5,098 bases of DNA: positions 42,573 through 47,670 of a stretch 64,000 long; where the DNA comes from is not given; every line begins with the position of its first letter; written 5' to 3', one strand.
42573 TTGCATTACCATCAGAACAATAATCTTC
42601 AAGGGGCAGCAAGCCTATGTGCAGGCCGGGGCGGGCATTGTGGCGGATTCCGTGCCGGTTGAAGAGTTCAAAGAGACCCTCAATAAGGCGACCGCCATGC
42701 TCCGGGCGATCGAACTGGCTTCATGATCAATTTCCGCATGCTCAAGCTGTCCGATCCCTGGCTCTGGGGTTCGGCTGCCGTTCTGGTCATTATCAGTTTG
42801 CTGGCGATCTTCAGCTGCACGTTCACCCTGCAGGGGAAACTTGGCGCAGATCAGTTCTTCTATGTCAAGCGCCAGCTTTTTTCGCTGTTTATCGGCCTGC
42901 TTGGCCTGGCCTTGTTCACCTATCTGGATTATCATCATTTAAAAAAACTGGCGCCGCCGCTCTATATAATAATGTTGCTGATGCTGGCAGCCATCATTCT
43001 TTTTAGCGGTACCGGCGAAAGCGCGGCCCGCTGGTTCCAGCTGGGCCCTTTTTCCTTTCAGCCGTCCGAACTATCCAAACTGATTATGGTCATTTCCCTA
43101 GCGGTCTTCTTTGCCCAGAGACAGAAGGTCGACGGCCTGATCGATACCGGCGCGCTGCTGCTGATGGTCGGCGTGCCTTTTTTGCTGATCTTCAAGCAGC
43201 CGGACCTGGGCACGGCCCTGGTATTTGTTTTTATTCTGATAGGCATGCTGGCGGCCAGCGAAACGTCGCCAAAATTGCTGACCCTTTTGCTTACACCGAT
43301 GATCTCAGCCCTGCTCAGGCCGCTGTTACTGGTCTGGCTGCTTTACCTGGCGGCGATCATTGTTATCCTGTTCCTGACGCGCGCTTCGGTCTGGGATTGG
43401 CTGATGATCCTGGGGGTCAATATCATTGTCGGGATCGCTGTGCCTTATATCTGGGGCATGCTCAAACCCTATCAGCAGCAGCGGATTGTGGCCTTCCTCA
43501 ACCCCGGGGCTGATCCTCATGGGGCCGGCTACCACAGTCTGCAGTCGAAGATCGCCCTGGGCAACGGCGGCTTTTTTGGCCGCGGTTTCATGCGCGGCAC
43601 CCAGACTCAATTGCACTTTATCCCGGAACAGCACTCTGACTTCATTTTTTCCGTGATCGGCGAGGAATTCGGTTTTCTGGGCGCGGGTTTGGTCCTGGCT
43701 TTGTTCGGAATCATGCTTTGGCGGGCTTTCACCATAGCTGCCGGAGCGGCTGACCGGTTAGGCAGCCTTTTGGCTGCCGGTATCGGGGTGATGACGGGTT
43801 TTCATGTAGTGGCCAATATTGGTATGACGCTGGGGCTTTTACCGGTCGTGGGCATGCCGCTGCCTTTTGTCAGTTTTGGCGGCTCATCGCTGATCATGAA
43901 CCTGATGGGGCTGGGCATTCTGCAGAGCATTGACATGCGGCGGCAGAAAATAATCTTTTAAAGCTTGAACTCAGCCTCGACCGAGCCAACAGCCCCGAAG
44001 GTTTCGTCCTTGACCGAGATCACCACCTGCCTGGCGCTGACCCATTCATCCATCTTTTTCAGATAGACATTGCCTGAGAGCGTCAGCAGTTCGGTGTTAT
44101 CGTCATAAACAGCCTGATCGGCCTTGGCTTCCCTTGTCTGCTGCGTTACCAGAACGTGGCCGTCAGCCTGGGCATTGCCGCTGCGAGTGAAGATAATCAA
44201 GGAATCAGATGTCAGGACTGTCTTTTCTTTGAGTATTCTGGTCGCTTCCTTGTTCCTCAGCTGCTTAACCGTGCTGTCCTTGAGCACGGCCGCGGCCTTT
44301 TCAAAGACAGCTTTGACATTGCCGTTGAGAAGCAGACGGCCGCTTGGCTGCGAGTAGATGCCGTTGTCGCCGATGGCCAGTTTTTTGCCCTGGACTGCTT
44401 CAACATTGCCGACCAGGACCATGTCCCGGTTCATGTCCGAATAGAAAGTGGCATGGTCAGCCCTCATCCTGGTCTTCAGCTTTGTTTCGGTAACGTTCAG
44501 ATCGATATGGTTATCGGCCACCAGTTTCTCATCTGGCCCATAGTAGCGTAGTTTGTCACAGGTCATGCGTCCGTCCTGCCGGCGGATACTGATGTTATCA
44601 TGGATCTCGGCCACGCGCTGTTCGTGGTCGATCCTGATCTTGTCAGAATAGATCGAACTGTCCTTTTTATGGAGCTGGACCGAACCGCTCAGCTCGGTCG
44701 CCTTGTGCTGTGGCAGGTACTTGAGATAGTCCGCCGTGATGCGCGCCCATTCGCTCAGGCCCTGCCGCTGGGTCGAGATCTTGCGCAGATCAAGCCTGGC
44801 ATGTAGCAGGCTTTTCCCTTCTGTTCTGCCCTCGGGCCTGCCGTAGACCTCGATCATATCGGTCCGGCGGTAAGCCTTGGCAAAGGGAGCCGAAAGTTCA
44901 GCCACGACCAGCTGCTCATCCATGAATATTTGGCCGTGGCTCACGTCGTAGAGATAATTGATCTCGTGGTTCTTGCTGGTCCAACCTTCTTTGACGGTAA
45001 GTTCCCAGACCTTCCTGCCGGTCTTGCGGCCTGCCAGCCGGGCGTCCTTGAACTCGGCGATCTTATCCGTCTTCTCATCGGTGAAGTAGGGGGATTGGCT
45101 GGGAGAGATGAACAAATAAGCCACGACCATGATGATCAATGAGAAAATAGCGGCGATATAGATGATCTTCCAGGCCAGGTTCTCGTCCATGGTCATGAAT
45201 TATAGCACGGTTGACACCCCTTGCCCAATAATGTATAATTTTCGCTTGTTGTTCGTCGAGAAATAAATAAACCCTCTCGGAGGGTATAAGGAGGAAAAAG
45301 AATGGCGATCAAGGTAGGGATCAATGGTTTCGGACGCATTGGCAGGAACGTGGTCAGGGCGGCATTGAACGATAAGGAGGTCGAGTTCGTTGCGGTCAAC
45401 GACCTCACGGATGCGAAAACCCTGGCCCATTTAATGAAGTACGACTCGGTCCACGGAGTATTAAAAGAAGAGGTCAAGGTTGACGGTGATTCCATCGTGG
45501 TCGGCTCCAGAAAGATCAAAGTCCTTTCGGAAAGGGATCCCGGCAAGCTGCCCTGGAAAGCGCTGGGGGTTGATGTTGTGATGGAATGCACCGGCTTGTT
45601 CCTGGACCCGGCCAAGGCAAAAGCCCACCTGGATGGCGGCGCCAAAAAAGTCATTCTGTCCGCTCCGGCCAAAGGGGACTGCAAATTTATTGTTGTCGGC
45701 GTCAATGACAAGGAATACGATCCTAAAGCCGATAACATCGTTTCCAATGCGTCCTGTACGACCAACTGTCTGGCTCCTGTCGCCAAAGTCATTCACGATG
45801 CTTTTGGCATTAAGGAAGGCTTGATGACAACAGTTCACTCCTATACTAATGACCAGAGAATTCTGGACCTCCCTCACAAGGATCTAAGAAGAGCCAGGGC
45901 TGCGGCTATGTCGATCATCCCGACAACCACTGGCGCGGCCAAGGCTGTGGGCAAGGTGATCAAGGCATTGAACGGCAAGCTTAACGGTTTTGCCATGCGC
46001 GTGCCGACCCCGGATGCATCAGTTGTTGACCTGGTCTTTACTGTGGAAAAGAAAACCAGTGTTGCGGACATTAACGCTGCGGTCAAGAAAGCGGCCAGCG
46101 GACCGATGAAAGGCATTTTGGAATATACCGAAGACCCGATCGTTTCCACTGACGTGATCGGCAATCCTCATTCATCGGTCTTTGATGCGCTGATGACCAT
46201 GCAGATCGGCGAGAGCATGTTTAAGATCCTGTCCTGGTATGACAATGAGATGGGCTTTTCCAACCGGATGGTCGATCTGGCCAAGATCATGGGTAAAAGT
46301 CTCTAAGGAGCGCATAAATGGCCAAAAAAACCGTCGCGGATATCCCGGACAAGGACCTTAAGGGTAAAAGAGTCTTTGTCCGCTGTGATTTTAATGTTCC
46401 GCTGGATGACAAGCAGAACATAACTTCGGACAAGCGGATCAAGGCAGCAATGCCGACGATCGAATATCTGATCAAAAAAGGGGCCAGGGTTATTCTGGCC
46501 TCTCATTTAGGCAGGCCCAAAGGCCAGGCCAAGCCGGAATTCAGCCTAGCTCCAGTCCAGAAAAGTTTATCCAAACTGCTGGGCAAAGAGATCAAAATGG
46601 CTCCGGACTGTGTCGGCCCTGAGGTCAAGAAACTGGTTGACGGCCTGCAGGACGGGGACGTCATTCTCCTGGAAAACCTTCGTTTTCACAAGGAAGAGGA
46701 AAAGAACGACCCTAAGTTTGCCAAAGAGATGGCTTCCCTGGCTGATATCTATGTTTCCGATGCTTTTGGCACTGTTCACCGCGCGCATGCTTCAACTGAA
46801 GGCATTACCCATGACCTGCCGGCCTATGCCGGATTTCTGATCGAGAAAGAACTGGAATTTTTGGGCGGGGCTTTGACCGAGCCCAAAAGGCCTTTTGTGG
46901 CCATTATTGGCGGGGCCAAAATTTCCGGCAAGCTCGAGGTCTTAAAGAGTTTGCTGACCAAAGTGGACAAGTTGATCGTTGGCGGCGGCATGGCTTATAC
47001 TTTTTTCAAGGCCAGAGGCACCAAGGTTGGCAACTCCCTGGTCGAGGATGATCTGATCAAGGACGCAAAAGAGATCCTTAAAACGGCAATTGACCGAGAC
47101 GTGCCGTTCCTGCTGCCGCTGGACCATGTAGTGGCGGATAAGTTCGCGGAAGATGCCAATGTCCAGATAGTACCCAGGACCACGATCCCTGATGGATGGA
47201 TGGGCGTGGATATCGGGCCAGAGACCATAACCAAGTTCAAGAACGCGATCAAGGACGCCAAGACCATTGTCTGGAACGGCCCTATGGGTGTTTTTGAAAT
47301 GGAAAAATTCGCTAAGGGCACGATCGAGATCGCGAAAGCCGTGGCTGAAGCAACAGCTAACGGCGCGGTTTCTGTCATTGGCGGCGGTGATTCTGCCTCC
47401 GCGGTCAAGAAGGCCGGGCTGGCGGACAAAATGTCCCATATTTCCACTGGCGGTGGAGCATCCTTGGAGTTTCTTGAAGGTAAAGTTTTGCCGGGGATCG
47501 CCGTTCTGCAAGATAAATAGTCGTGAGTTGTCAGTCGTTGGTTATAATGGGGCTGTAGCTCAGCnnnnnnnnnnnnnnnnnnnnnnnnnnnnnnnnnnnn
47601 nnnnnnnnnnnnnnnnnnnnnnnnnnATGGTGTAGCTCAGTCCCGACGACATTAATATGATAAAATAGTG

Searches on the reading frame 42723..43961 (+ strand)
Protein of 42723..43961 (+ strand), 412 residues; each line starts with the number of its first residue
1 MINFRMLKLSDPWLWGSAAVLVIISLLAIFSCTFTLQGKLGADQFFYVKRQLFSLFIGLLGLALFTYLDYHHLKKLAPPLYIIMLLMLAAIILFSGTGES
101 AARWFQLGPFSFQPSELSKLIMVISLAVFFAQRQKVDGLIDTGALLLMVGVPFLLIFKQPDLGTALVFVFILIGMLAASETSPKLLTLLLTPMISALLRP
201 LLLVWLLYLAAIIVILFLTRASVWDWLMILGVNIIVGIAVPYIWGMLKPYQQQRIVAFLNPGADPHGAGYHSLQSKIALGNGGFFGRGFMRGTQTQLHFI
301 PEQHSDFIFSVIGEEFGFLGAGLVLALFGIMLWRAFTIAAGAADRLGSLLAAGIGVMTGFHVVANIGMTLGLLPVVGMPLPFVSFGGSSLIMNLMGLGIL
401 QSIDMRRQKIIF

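Call 59: search_protein_families(library=pfam, proteins=[window:42723-43961:+], max_evalue=0.0001)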
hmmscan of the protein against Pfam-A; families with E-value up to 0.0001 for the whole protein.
window:42723-43961:+ (412 aa): 1 family
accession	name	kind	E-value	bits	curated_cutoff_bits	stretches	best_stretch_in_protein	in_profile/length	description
PF01098.24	FTSW_RODA_SPOVE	-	4.2e-93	312.6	26.4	2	189-408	141-355/356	Cell cycle protein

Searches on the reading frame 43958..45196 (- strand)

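Call 60: search_protein_families(library=pfam, proteins=[window:43958-45196:-], max_evalue=0.0001)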
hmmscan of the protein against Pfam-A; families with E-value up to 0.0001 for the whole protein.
window:43958-45196:- (412 aa): 3 families
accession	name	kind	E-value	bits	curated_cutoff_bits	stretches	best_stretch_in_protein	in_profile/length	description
PF03968.19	LptD_N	-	2e-15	57.4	20.4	2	246-398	4-112/113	LptA/(LptD N-terminal domain) LPS transport protein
PF06835.18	LptC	-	1.5e-09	38.1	21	0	318-377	117-170/175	Lipopolysaccharide-assembly, LptC-related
PF13100.11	OstA_2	-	1.9e-09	37.7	21.2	0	317-384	27-95/158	OstA-like protein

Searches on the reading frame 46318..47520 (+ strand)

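Call 60: search_protein_families(library=pfam, proteins=[window:46318-47520:+], max_evalue=0.0001)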
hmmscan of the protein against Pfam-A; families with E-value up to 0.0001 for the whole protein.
window:46318-47520:+ (400 aa): 1 family
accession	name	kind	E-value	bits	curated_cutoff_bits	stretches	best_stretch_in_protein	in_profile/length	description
PF00162.24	PGK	-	1.5e-170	567.7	27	1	10-389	2-379/379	Phosphoglycerate kinase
